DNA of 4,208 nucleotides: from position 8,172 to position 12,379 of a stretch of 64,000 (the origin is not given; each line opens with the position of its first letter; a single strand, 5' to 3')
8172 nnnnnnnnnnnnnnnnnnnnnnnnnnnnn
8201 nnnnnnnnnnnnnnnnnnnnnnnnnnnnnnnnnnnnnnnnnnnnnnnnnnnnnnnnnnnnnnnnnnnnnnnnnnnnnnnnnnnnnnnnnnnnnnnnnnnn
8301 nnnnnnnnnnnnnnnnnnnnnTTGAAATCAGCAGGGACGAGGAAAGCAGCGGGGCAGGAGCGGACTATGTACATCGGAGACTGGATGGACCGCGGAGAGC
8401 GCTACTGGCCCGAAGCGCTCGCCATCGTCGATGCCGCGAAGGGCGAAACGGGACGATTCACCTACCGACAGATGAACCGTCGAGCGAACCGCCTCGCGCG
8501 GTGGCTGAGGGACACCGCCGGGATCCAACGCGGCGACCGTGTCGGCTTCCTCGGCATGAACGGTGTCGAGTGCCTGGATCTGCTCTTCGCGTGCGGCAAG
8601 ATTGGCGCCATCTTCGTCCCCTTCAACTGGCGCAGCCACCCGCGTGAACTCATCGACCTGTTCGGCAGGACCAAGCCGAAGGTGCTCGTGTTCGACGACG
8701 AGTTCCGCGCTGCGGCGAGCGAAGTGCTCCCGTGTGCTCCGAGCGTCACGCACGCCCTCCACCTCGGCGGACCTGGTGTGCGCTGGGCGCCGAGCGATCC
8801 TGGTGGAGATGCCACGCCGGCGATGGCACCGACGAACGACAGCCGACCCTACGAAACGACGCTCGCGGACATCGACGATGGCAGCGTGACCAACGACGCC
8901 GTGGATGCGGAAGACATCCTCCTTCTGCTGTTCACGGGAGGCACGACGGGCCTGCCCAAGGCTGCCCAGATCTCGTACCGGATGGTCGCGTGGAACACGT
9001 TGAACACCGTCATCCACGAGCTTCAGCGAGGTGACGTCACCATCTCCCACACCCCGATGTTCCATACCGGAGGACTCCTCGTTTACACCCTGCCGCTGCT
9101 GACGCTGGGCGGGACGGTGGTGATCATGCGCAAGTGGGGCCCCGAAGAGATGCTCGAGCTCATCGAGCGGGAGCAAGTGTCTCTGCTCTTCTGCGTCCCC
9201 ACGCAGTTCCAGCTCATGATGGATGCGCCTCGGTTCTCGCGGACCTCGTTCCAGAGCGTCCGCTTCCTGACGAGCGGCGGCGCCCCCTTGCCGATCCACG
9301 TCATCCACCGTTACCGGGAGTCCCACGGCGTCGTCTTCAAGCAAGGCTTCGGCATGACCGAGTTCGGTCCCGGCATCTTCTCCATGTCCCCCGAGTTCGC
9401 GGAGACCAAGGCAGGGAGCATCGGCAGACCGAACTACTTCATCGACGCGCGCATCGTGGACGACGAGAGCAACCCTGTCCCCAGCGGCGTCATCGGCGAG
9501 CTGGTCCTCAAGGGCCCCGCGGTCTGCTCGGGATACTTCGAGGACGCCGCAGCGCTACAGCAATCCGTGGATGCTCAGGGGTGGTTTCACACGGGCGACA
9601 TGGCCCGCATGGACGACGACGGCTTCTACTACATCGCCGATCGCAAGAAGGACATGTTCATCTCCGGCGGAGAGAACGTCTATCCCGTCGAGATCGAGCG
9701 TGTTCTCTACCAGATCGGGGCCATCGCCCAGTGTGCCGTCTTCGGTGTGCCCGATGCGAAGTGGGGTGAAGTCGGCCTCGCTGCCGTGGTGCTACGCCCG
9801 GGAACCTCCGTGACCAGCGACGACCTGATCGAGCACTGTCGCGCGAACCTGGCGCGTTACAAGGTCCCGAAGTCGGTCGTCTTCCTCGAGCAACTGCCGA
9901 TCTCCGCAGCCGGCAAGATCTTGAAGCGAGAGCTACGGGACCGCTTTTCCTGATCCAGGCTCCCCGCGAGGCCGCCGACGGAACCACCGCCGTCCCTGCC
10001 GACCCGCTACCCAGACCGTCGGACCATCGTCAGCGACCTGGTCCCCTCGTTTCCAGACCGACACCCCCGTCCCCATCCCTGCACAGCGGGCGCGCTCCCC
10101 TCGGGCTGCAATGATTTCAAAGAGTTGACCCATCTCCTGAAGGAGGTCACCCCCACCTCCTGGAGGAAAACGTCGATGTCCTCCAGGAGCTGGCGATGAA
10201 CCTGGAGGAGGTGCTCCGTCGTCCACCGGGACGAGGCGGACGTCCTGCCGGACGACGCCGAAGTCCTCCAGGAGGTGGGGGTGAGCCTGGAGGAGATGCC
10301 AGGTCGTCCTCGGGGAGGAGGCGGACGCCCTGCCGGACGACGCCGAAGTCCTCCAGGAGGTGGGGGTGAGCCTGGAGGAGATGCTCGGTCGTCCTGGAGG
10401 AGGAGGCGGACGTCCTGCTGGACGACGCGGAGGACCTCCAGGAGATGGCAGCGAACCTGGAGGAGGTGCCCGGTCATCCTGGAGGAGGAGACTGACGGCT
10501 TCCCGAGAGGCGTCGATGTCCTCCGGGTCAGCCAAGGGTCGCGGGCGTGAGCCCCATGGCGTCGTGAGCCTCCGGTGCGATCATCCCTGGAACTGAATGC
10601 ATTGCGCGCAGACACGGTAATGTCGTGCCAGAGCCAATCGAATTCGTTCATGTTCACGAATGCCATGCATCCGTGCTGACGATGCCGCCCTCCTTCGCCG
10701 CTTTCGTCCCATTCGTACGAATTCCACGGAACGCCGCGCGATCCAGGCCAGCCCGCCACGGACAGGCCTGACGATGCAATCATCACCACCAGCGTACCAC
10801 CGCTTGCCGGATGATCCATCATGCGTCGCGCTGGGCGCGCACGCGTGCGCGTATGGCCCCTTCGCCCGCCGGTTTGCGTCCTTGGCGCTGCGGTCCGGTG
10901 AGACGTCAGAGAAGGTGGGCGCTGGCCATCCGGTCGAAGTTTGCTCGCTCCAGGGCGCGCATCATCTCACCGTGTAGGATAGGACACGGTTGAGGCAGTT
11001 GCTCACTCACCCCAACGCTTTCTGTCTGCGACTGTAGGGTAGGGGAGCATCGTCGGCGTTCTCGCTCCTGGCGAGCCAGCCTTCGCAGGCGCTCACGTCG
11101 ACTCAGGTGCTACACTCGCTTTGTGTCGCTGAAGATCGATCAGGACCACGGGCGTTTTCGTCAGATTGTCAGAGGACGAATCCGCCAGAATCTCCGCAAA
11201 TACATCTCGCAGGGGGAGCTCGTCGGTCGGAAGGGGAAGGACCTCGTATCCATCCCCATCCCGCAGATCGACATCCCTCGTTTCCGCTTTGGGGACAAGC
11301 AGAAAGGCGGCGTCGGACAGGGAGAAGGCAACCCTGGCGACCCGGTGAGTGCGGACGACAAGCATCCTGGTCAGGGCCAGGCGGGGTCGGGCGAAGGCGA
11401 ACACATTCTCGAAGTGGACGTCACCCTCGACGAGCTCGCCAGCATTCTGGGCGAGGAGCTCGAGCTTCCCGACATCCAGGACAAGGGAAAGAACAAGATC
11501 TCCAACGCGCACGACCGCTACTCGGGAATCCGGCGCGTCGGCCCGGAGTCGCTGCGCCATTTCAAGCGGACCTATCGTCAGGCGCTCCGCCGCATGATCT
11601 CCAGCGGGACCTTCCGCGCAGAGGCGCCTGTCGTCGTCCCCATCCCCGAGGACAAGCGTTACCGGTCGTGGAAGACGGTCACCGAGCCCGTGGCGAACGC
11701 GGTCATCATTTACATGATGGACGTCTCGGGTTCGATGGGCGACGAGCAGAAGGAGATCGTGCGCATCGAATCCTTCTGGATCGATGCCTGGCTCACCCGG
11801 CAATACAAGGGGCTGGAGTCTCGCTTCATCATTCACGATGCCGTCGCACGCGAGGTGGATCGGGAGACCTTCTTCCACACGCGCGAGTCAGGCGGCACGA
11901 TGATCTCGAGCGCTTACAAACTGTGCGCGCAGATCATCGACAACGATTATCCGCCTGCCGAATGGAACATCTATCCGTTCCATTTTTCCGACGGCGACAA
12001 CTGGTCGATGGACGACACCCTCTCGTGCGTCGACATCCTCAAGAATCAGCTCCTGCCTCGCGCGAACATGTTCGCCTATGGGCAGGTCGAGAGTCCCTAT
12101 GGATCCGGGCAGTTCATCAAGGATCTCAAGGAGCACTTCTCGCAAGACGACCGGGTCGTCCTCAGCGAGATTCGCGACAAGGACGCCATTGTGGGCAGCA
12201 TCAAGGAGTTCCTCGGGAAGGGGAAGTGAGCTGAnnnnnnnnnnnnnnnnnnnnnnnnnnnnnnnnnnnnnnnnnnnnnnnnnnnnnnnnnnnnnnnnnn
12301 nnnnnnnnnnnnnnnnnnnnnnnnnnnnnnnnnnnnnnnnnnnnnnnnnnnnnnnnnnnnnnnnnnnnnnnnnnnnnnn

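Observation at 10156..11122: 85-bp x 4 tandem repeat followed by a ~580-bp low-GC, palindrome-rich intergenic region upstream of yeaH-spoVR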

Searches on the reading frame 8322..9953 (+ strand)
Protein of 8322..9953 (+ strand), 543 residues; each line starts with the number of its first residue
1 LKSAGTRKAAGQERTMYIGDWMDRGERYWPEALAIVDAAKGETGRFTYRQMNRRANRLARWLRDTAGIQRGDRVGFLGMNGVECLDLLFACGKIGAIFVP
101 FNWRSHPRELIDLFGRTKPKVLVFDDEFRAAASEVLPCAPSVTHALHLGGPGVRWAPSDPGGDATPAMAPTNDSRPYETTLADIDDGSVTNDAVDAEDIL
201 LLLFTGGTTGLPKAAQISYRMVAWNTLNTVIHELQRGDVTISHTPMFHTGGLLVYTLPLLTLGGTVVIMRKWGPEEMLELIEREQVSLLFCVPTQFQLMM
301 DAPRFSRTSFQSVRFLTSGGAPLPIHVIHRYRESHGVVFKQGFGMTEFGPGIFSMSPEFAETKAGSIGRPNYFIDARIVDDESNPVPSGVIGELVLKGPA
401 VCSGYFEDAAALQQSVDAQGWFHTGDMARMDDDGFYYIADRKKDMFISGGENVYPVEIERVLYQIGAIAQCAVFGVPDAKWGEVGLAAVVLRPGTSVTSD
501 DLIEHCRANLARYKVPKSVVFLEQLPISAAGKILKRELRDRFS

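Call 10: search_protein_families(library=pfam, proteins=[window:8322-9953:+], max_evalue=0.01)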
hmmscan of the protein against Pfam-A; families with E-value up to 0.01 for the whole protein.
window:8322-9953:+ (543 aa): 2 families
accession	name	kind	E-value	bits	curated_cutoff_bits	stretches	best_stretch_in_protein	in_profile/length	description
PF00501.34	AMP-binding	-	2.9e-81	273.6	29.9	1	28-406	7-384/384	AMP-binding enzyme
PF13193.12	AMP-binding_C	-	2.5e-20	73.6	24.5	1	457-532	1-76/76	AMP-binding enzyme C-terminal domain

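Call 24: find_homologous_proteins(query=window:8322-9953:+, max_evalue=1e-100)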
Query window:8322-9953:+ (543 aa): 6037 proteins with E <= 1e-100 among 8000 candidates; the best 120 are listed.
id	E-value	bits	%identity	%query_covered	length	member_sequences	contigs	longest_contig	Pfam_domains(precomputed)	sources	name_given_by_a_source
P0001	0.0e+0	1228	100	97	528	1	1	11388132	PF00501.35,PF13193.13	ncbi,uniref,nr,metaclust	ncbi:acyl-CoA synthetase [Chondromyces crocatus]|uniref:Long-chain fatty acid--CoA ligase n=1 Tax=Ch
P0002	3.8e-279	945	76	97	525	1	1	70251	PF00501.35,PF13193.13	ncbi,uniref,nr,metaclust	ncbi:acyl-CoA synthetase [Chondromyces apiculatus]|uniref:Long-chain-fatty-acid--CoA ligase n=1 Tax=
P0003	7.2e-273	924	75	97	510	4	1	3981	PF00501.35,PF13193.13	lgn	-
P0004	4.1e-269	912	75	97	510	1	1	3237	PF00501.35,PF13193.13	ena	-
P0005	2.0e-264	896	73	97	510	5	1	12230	PF00501.35,PF13193.13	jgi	-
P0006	1.5e-261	887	72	97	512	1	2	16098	PF00501.35,PF13193.13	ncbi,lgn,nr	ncbi:MAG: long-chain fatty acid--CoA ligase [Polyangiaceae bacterium]|nr:long-chain fatty acid--CoA 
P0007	1.2e-258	877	71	97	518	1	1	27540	PF00501.35,PF13193.13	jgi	-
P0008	2.5e-256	869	70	97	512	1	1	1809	PF00501.35,PF13193.13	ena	-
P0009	2.3e-254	863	70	97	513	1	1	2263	PF00501.35,PF13193.13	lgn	-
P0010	2.7e-253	859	69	97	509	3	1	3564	PF00501.35,PF13193.13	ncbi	-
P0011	8.8e-253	858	71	97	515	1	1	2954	PF00501.35,PF13193.13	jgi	jgi:fatty-acyl-CoA synthase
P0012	3.9e-252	856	70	97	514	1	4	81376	PF00501.35,PF13193.13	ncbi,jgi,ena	-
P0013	5.0e-251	852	70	97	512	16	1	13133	PF00501.35,PF13193.13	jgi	jgi:fatty-acyl-CoA synthase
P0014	2.2e-250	850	68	97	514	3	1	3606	PF00501.35,PF13193.13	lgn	-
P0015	2.8e-250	849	69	97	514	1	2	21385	PF00501.35,PF13193.13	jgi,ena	-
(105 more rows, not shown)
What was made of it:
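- The source is C. crocatus: the ligase is 100% identical to the C. crocatus protein, on a contig of 11,388,132 bp (call 24).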

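Call 25: find_encoding_contigs(protein=P0001, flank=6000, max_places=4)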
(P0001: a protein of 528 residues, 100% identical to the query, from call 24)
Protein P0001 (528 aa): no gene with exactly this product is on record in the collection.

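Call 26: find_encoding_contigs(protein=P0005, flank=5000, max_places=3)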
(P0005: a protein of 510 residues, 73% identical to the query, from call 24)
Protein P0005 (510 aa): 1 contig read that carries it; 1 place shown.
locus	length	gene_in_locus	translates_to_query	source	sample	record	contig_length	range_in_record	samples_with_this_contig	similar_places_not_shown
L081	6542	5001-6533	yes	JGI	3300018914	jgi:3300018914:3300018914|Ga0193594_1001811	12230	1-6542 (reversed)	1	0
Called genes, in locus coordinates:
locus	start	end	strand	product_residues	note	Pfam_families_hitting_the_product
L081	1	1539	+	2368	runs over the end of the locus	PF24105:Beta-prop_CAF1B_HIR1, PF24782:WD40_MABP1-WDR62_2nd, PF24796:WDR55, PF24805:EIF3I, PF24807:WD40_CDC20-Fz, PF24814:WD40_Prp19, PF25168:Beta-prop_WDR36-Utp21_2nd, PF25173:Beta-prop_WDR3_1st, +122 more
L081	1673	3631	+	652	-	PF00149:Metallophos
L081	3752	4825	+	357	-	PF00561:Abhydrolase_1, PF12146:Hydrolase_4, PF12697:Abhydrolase_6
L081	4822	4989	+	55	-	PF08541:ACP_syn_III_C (weak)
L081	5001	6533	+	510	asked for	PF00501:AMP-binding, PF13193:AMP-binding_C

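Call 27: find_encoding_contigs(protein=P0003, flank=5000, max_places=3)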
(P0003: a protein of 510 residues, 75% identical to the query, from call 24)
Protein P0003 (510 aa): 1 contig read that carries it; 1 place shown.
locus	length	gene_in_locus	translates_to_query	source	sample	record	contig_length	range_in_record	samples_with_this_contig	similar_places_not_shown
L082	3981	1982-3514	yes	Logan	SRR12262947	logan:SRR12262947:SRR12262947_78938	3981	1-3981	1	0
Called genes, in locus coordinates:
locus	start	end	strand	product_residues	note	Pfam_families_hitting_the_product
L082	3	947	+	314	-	?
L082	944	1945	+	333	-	PF08545:ACP_syn_III, PF08541:ACP_syn_III_C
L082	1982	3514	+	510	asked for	PF00501:AMP-binding, PF13193:AMP-binding_C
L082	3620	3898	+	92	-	-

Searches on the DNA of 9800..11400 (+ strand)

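Call 5: search_rna_families(source=window, start=9800, end=11400, threshold=evalue, max_evalue=10)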
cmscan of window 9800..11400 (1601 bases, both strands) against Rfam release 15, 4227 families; matches with E-value up to 10: 12.
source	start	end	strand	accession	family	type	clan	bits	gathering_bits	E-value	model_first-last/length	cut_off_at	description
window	10131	10298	+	RF04104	MIR918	Gene; miRNA;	-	27.2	268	0.024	1-265/265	no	MIR918 microRNA precursor family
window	10149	10281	+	RF03240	MIR5534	Gene; miRNA;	-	23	79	0.18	1-102/102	no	MIR5534 microRNA precursor family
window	10130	10214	+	RF04096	mir-4433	Gene; miRNA;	-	21.1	77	0.4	1-83/83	no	mir-4433 microRNA precursor family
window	10260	10360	-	RF02344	ar14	Gene; sRNA;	-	20.7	58.8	0.3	1-123/123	no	Alphaproteobacterial ar14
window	10152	10279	-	RF03891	mir-2545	Gene; miRNA;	-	20.7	94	0.87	1-118/118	no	mir-2545 microRNA precursor family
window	10143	10202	-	RF03268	mir-1911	Gene; miRNA;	-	18.8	88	1.1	1-59/59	no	mir-1911 microRNA precursor family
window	10140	10204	+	RF03509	mir-4660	Gene; miRNA;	-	18.6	87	1.7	1-86/86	no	mir-4660 microRNA precursor family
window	10134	10207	-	RF00891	mir-671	Gene; miRNA;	-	18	65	8.7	1-84/84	no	mir-671 microRNA precursor family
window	10349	10379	-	RF01790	htlv_FSE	Cis-reg; frameshift_element;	-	17.7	45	3.2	1-43/43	no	ribosomal frameshift site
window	9853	10005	-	RF02197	TP73-AS1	Gene; lncRNA;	-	13.4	75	7.8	1-161/161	no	TP73 antisense RNA 1 conserved region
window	11182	11399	-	RF02042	HOTTIP_3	Gene; lncRNA;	-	10.3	50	0.97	132-353/353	no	HOXA transcript at the distal tip, conserved region 3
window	10367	10450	-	RF02664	IRES_cyp24a1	Cis-reg; IRES;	-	9.5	191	5.8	68-166/404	no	Cyp24a1 internal ribosome entry site (IRES)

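Call 32: search_dna_similar(query=window:9954-11122:+, collection=phages, mode=distant, max_evalue=0.001)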
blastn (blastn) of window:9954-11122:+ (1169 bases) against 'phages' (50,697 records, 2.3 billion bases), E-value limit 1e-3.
No match.

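Call 33: search_dna_similar(query=window:9954-11122:+, collection=plasmids, mode=distant, max_evalue=0.001)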
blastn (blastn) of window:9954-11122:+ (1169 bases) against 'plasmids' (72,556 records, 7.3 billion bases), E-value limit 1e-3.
No match.
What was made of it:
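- On Mobile element (IS / MITE / prophage remnant): No match in phages or plasmids (calls 32, 33).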

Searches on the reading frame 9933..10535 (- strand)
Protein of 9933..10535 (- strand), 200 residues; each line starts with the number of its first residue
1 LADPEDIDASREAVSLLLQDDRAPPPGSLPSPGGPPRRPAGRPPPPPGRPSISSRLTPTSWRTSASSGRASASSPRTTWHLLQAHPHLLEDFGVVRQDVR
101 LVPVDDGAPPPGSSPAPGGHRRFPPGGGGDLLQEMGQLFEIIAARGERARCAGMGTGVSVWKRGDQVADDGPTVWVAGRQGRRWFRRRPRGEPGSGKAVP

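Call 10: search_protein_families(library=pfam, proteins=[window:9933-10535:-], max_evalue=0.01)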
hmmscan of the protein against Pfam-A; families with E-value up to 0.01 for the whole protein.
window:9933-10535:- (200 aa): 0 families

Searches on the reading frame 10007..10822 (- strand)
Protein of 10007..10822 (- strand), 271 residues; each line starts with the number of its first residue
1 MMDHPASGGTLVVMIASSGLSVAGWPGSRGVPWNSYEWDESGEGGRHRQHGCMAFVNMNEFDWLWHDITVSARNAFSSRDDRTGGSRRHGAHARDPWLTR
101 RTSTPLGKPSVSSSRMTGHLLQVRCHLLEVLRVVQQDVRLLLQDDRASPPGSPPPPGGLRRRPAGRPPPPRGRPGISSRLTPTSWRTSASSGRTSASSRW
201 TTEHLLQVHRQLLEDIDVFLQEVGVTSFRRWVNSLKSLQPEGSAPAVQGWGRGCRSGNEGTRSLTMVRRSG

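Call 10: search_protein_families(library=pfam, proteins=[window:10007-10822:-], max_evalue=0.01)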
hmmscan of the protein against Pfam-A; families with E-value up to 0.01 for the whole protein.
window:10007-10822:- (271 aa): 0 families
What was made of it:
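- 10007..10822 (-): Annotated ORF CMC5_031600 ('uncharacterized protein'), most likely a gene-calling artefact. No Pfam match (call 10).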

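Call 38: find_homologous_proteins(query=window:10007-10822:-, max_evalue=0.01)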
Query window:10007-10822:- (271 aa): 1 proteins with E <= 0.01 among 3781 candidates.
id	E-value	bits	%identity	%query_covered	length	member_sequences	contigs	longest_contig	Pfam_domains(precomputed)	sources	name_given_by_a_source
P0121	2.5e-179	613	100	100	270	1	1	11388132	-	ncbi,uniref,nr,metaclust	ncbi:uncharacterized protein CMC5_031600 [Chondromyces crocatus]|uniref:Uncharacterized protein n=1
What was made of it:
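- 10007..10822 (-): Its only hit in the 5.8-billion-protein database is itself (call 38).
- On MIRU-like dispersed repeat family: CMC5_031600 has no paralogue in the protein database (call 38).
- It is an ORFan (call 38).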

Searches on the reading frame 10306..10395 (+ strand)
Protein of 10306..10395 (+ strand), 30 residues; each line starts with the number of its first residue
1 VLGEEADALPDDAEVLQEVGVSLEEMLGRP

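Call 62: search_protein_representatives(alignment_id=A2)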
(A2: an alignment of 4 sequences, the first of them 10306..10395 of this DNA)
Query: 4 sequences, 30 profile positions. Proteins with E-value up to 0.001 (for the whole library): 0; up to 1e-10: 0; up to 1e-30: 0. The best 0 are listed.
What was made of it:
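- The unit profile has 0 hits at E <= 0.001 in 1.84 billion representatives (call 62).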

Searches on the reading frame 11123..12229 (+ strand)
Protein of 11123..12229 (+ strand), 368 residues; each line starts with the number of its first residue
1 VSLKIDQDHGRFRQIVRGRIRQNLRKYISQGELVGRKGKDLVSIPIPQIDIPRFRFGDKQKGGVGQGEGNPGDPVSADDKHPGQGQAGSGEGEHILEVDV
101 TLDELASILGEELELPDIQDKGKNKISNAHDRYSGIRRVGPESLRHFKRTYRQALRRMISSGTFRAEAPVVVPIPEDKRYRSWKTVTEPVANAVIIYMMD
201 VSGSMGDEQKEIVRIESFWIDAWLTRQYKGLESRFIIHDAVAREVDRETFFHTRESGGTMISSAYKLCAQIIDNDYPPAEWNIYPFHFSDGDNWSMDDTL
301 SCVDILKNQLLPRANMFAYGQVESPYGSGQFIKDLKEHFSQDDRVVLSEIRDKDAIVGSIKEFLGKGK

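Call 9: find_encoding_contigs(protein=window:11123-12229:+, flank=5000, max_places=6)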
Protein window:11123-12229:+ (368 aa): no gene with exactly this product is on record in the collection.

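Call 10: search_protein_families(library=pfam, proteins=[window:11123-12229:+], max_evalue=0.01)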
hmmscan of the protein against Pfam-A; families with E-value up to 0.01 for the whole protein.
window:11123-12229:+ (368 aa): 1 family
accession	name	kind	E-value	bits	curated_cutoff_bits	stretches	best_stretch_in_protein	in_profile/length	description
PF04285.18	DUF444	-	1e-89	302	27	2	176-366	227-417/418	Protein of unknown function (DUF444)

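Call 11: find_related_loci(query=window:11123-12229:+, collection=genome_contigs, flank=6000)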
Query window:11123-12229:+ (368 aa) in genome_contigs; peptide patterns used: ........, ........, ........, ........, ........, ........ (x = any residue, [..] = any of these).
600 stretches matched a pattern (row limit reached: there are more); 590 encode a relative of the query (tblastn E <= 1e-3); the best 80 are kept; 80 distinct loci.
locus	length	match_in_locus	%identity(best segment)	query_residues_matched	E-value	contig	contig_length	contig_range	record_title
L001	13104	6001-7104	97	1-368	0e+0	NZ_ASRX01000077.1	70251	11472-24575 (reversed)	Chondromyces apiculatus DSM 436 contig77, whole genome shotgun sequence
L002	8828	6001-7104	94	1-368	0e+0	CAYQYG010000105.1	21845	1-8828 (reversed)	MAG TPA_asm: uncultured Polyangiaceae bacterium isolate binchicken_co16_22 genome assembly, contig: NODE_4007_length_218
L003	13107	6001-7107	92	1-368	0e+0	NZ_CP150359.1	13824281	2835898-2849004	Sorangium sp. So ce1099 chromosome, complete genome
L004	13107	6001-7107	92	1-368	0e+0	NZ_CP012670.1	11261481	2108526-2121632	Sorangium cellulosum strain So ceGT47 chromosome, complete genome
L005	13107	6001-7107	92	1-368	0e+0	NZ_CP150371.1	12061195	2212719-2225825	Sorangium sp. So ce176 chromosome, complete genome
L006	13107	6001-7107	91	1-368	0e+0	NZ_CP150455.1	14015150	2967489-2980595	Sorangium sp. So ce131 chromosome, complete genome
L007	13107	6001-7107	92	1-368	0e+0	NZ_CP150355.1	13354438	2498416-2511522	Sorangium sp. So ce1000 chromosome, complete genome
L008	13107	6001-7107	92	1-368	0e+0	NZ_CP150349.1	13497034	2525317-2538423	Sorangium sp. So ce726 chromosome, complete genome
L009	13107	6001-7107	89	1-368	0e+0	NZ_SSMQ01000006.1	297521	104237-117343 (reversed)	Polyangium fumosum strain DSM 14668 Scaffold6_1, whole genome shotgun sequence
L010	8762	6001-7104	89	1-368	0e+0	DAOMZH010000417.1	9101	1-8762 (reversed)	MAG TPA_asm: Polyangium sp. isolate AMR_MDS_5605 NODE_1593_length_9101_cov_6.752377, whole genome shotgun sequence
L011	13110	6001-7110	83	1-367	0e+0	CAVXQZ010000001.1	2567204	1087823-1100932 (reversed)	MAG: uncultured delta proteobacterium isolate MFD01223.bin.1.14 genome assembly, contig: contig_19355, whole genome shot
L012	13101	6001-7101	84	2-368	0e+0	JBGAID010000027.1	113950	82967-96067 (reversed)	MAG: Polyangiaceae bacterium isolate MAG_MBR_H125.7 MBRH125-7_opera_contig_880, whole genome shotgun sequence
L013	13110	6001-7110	83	1-367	0e+0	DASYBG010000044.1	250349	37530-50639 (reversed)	MAG TPA_asm: Polyangiaceae bacterium isolate SMAG_U4901 k141_2987215, whole genome shotgun sequence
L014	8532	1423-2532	82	1-368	0e+0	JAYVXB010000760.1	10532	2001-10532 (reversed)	MAG: Deltaproteobacteria bacterium isolate GL85_DN_concoct_11 GL85_DN_concoct_11_759, whole genome shotgun sequence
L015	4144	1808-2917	82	1-367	0e+0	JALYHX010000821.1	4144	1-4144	MAG: Myxococcota bacterium isolate HIE bin10 SD1475-77_k127_167050, whole genome shotgun sequence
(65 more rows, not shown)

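Call 23: find_encoding_contigs(protein=window:11123-12226:+, flank=8000, max_places=6)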
Protein seq(368 aa) (368 aa): no gene with exactly this product is on record in the collection.
